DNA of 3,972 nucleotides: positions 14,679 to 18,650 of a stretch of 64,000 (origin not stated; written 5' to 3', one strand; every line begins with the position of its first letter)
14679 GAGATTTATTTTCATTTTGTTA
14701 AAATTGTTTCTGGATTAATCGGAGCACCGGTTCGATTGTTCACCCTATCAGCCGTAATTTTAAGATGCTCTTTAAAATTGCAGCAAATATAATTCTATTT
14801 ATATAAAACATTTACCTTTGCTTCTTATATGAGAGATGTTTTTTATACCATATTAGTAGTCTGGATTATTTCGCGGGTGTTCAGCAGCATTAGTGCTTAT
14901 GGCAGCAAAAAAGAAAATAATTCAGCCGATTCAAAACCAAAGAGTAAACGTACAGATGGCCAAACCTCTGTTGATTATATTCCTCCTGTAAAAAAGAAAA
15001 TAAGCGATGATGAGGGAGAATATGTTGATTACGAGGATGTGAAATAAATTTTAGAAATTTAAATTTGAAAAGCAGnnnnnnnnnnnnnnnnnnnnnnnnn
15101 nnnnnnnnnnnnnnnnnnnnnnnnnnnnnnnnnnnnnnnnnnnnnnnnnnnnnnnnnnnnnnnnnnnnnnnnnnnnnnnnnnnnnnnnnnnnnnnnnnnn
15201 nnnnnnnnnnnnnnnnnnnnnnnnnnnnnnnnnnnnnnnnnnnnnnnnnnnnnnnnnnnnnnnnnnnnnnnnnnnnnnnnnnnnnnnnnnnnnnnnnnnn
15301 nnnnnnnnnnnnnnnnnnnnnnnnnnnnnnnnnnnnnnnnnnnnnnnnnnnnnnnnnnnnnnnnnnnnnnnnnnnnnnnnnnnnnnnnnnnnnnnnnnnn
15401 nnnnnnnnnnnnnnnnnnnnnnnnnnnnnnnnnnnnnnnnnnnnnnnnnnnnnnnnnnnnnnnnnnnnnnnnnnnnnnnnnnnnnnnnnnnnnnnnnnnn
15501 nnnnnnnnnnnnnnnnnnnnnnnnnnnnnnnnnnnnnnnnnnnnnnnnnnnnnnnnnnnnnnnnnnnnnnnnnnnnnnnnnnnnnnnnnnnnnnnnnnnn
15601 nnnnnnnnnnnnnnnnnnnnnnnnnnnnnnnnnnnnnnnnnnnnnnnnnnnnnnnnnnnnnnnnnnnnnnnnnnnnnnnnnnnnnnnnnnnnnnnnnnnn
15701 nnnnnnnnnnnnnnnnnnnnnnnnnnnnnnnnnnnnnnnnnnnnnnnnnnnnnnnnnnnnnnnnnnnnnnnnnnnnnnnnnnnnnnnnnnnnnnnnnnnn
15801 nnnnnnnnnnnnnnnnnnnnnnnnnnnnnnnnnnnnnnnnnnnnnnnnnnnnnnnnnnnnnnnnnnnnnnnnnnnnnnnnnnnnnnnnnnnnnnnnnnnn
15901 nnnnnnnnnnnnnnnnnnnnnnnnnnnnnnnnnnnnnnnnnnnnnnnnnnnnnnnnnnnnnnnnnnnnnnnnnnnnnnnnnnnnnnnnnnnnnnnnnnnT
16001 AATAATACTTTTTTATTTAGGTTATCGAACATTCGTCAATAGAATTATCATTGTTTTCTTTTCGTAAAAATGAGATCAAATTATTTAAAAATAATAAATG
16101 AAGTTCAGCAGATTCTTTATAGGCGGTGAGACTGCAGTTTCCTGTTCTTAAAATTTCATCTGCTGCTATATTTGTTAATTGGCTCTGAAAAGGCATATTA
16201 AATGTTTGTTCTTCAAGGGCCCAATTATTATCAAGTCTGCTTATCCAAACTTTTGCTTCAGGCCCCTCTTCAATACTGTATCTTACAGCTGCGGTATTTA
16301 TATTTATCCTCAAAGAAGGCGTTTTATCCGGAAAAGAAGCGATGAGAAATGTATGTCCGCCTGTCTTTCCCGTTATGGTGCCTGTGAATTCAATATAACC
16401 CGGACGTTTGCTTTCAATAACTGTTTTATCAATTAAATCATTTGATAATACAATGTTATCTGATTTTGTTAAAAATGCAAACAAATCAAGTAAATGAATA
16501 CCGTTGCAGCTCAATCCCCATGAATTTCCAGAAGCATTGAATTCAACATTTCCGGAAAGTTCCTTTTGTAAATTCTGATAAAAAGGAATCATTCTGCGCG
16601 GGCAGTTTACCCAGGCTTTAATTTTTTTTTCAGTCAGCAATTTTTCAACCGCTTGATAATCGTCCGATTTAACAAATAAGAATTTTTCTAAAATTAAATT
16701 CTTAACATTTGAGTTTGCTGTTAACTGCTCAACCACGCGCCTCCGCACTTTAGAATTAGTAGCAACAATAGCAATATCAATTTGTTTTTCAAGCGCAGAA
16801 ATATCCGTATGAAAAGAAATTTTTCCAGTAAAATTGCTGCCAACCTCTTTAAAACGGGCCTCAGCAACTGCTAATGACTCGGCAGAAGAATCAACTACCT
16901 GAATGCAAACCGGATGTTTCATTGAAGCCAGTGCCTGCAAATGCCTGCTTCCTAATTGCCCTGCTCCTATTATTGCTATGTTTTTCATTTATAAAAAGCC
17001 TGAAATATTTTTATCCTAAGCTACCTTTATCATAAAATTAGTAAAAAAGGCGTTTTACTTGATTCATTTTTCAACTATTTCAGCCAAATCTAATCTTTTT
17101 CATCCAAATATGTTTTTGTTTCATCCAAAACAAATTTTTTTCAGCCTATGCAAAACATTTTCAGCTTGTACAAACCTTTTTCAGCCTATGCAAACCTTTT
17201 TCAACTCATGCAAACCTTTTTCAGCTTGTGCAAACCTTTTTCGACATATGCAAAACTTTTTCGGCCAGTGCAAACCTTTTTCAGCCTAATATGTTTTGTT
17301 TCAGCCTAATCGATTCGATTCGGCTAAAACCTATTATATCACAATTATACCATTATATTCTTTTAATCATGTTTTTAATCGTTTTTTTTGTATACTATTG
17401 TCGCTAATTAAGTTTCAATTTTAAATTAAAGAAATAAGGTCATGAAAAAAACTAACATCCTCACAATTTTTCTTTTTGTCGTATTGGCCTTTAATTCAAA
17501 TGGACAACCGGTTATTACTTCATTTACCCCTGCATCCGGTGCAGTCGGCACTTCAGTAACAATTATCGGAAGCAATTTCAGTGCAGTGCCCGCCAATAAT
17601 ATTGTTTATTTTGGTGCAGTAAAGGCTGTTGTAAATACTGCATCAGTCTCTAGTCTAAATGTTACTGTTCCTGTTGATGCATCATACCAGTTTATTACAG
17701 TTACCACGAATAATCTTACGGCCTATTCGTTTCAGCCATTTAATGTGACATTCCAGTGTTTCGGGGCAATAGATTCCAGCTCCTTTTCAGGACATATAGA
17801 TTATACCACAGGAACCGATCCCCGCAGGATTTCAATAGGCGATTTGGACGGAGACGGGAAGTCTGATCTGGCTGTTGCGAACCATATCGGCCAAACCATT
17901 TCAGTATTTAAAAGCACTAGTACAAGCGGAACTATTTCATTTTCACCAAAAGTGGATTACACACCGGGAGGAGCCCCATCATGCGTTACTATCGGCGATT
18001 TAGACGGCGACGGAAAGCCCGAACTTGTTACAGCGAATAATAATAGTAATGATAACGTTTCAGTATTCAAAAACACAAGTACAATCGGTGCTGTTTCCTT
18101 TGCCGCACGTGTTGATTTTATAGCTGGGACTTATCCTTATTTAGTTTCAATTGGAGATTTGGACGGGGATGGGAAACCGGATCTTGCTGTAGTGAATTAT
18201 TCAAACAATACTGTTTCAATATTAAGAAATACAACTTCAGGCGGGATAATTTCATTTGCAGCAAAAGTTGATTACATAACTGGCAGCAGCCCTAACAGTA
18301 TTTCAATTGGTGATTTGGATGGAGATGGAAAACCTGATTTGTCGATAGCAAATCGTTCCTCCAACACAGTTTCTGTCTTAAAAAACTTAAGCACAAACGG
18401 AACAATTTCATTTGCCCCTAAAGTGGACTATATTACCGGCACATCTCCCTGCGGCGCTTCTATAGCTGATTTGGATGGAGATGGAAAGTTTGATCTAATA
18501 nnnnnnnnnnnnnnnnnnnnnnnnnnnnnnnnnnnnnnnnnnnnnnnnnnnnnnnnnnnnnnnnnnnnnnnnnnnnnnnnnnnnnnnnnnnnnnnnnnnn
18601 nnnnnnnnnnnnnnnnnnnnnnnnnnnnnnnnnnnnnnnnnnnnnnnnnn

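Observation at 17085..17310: Array of ~10 contiguous 20-bp repeats in a divergent promoter region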

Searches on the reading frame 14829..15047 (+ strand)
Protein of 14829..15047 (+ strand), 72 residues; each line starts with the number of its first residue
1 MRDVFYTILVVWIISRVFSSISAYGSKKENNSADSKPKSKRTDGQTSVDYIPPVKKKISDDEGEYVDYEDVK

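Call 66: search_protein_families(library=pfam, proteins=[window:14829-15047:+], max_evalue=1)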
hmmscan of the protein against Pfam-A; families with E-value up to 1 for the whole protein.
window:14829-15047:+ (72 aa): 3 families
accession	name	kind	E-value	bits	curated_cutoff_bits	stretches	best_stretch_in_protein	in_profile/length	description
PF16118.10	DUF4834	-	3.8e-06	28.2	27.8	1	25-72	49-99/99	Domain of unknown function (DUF4834)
PF10361.14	DUF2434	-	0.039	13.4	25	1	2-54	123-176/294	Protein of unknown function (DUF2434)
PF04277.18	OAD_gamma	-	0.18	12.9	27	1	4-58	14-57/76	Oxaloacetate decarboxylase, gamma chain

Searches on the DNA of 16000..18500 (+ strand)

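Call 5: search_rna_families(source=window, start=16000, end=18500, threshold=evalue, max_evalue=10)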
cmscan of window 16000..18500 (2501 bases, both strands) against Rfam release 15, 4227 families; matches with E-value up to 10: 2.
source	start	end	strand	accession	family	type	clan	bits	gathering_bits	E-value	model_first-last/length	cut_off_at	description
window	16069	16134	+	RF03164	NiCo-AnGGAG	Cis-reg; riboswitch;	CL00122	20.3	64.5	0.43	1-89/89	no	NiCo-AnGGAG riboswitch aptamer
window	16068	16147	+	RF00571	SNORD65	Gene; snRNA; snoRNA; CD-box;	CL00057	15.8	41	4.5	1-73/73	no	Small nucleolar RNA SNORD65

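Call 56: search_dna_similar(query=window:17000-17441:+, collection=plasmids, mode=distant, max_evalue=0.01, max_rows=10)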
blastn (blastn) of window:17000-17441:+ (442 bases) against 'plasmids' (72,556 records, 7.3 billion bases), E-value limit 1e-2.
No match.

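Call 57: search_dna_similar(query=window:17000-17441:+, collection=phages, mode=distant, max_evalue=0.01, max_rows=10)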
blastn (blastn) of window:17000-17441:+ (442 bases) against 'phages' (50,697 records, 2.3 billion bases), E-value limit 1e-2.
No match.

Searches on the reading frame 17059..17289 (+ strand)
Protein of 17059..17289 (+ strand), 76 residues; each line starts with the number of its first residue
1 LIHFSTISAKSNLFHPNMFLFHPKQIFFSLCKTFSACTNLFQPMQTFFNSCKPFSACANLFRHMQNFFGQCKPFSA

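Call 66: search_protein_families(library=pfam, proteins=[window:17059-17289:+], max_evalue=1)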
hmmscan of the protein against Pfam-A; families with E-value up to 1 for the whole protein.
window:17059-17289:+ (76 aa): 0 families

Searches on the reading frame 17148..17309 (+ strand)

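Call 66: search_protein_families(library=pfam, proteins=[window:17148-17309:+], max_evalue=1)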
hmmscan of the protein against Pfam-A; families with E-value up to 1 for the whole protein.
window:17148-17309:+ (53 aa): 1 family
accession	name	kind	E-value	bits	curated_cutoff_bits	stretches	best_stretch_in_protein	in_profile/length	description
PF12047.13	DNMT1-RFD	-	0.31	11.5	22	0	5-28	93-116/144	Cytosine specific DNA methyltransferase replication foci domain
